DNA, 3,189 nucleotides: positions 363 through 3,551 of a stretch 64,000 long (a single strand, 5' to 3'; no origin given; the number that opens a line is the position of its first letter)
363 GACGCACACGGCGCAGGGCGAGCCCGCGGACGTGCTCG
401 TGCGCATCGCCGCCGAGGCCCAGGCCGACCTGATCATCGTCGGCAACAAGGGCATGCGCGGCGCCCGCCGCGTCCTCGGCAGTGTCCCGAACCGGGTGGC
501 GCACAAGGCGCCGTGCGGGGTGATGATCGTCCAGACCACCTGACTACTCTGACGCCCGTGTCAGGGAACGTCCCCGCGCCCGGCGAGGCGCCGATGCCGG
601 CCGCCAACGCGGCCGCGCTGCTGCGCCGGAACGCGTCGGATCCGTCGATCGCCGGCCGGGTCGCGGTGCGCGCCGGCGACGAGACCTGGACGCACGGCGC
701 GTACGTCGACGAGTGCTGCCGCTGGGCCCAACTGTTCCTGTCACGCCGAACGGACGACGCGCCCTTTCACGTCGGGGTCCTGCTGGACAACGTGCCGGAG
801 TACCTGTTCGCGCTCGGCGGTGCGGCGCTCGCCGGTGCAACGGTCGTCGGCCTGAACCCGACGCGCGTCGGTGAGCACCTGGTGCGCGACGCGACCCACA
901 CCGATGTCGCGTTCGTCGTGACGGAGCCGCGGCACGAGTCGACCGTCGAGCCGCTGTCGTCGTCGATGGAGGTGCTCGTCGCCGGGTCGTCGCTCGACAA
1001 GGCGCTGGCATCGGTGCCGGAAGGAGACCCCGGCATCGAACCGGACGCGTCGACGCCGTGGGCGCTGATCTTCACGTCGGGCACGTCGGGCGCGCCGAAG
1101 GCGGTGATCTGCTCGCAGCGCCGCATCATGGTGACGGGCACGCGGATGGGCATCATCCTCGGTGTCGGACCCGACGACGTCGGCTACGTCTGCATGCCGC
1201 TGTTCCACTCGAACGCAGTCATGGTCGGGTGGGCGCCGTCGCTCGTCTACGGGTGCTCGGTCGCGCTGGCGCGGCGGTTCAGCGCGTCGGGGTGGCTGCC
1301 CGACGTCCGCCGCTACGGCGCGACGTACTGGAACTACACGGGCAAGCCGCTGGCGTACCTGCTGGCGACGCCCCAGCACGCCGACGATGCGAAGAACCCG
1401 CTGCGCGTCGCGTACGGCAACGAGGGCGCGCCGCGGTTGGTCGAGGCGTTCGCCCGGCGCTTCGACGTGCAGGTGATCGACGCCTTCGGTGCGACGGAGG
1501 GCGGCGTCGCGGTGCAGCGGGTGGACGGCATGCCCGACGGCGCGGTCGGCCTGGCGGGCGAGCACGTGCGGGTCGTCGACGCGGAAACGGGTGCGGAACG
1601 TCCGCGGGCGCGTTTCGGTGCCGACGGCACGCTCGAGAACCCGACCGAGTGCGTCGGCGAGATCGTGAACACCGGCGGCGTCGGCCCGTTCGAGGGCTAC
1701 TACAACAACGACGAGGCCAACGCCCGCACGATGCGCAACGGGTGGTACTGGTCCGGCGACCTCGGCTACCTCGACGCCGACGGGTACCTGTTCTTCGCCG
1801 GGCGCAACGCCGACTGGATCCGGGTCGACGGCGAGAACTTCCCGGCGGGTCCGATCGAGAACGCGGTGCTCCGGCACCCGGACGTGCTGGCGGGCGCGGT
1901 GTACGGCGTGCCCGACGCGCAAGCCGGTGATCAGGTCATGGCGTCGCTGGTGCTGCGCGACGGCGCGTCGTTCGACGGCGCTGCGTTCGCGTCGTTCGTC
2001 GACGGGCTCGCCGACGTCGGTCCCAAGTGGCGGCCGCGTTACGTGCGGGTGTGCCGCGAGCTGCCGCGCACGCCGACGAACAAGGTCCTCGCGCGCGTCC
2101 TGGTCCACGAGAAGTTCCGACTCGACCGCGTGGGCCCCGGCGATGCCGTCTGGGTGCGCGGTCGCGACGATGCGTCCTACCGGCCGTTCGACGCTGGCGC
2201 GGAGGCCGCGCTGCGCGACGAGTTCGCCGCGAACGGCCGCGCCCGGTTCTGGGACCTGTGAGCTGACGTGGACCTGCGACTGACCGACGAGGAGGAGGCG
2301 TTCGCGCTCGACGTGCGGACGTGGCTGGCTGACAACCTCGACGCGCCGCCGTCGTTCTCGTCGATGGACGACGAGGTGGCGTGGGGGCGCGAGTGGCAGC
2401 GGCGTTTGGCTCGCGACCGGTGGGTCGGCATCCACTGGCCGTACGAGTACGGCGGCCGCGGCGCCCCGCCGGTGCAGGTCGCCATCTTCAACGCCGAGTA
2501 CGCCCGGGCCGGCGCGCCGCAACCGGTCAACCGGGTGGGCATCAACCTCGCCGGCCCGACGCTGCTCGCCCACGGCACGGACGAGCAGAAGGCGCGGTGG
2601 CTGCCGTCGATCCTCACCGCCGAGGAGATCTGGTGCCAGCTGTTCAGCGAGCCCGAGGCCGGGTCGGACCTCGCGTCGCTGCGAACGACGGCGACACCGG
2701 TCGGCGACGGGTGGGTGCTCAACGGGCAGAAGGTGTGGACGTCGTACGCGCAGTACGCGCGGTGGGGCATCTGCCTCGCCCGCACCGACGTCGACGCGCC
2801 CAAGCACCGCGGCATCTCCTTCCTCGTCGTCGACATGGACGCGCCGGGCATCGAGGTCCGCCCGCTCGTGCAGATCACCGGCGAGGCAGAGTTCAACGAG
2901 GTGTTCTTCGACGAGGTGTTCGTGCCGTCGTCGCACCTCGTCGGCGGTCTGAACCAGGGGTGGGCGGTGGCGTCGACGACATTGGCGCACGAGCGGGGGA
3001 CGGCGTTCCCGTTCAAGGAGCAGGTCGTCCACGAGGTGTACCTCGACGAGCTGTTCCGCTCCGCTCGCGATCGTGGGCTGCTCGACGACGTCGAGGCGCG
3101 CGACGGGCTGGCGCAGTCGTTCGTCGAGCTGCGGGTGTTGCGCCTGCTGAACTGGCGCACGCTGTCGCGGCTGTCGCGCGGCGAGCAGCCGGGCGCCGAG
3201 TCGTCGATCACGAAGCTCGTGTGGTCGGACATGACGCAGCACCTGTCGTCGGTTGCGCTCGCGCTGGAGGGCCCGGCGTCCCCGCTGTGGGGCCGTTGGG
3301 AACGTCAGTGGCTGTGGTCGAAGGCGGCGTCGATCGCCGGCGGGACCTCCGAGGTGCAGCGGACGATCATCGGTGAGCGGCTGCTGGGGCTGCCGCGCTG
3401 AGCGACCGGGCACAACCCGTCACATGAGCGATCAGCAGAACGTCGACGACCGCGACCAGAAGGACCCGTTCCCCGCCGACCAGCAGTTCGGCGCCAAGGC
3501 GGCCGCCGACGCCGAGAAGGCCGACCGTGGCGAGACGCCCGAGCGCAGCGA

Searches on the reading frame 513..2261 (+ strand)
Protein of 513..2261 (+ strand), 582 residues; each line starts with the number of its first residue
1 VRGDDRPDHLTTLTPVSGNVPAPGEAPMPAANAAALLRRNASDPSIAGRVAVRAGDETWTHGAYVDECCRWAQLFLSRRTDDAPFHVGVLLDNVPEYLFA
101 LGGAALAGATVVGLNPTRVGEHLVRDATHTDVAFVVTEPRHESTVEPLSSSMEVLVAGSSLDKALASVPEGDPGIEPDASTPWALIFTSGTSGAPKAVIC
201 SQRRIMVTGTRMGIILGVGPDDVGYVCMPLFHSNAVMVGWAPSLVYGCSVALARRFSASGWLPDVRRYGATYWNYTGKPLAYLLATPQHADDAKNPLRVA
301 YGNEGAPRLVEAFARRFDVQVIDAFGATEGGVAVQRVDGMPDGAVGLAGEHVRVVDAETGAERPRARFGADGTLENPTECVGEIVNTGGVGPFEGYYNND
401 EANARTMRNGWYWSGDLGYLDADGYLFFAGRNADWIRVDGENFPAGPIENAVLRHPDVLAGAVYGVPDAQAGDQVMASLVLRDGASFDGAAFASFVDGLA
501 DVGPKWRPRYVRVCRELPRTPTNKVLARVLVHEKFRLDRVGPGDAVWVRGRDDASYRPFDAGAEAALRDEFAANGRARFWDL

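Call 39: search_protein_families(library=pfam, proteins=[window:513-2261:+], max_evalue=0.001)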
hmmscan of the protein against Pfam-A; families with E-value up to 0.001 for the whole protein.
window:513-2261:+ (582 aa): 2 families
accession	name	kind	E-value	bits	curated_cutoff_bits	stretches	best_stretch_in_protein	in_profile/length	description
PF00501.34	AMP-binding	-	6.4e-42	144.1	29.9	1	48-397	10-384/384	AMP-binding enzyme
PF13193.12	AMP-binding_C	-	6.2e-11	43.5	24.5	1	448-524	2-76/76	AMP-binding enzyme C-terminal domain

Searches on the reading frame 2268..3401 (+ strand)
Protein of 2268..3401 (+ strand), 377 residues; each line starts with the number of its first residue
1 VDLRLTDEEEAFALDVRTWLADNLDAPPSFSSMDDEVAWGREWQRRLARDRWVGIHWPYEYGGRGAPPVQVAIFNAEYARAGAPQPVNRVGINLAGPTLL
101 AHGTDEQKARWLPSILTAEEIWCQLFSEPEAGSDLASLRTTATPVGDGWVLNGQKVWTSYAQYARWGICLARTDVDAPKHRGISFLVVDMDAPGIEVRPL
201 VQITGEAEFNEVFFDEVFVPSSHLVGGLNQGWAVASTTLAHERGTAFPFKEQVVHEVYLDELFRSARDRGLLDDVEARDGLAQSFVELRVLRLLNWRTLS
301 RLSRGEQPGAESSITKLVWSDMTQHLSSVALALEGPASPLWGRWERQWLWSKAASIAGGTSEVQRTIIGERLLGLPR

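Call 39: search_protein_families(library=pfam, proteins=[window:2268-3401:+], max_evalue=0.001)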
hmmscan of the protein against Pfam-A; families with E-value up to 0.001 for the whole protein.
window:2268-3401:+ (377 aa): 3 families
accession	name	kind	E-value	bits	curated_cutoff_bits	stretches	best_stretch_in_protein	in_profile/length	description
PF00441.29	Acyl-CoA_dh_1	-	5.1e-22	79.1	22.4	1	229-373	1-150/150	Acyl-CoA dehydrogenase, C-terminal domain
PF02770.24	Acyl-CoA_dh_M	-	2.6e-20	72.8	33.3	1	123-217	1-97/97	Acyl-CoA dehydrogenase, middle domain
PF02771.21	Acyl-CoA_dh_N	-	2.2e-18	67.1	22.9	1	6-119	1-113/113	Acyl-CoA dehydrogenase, N-terminal domain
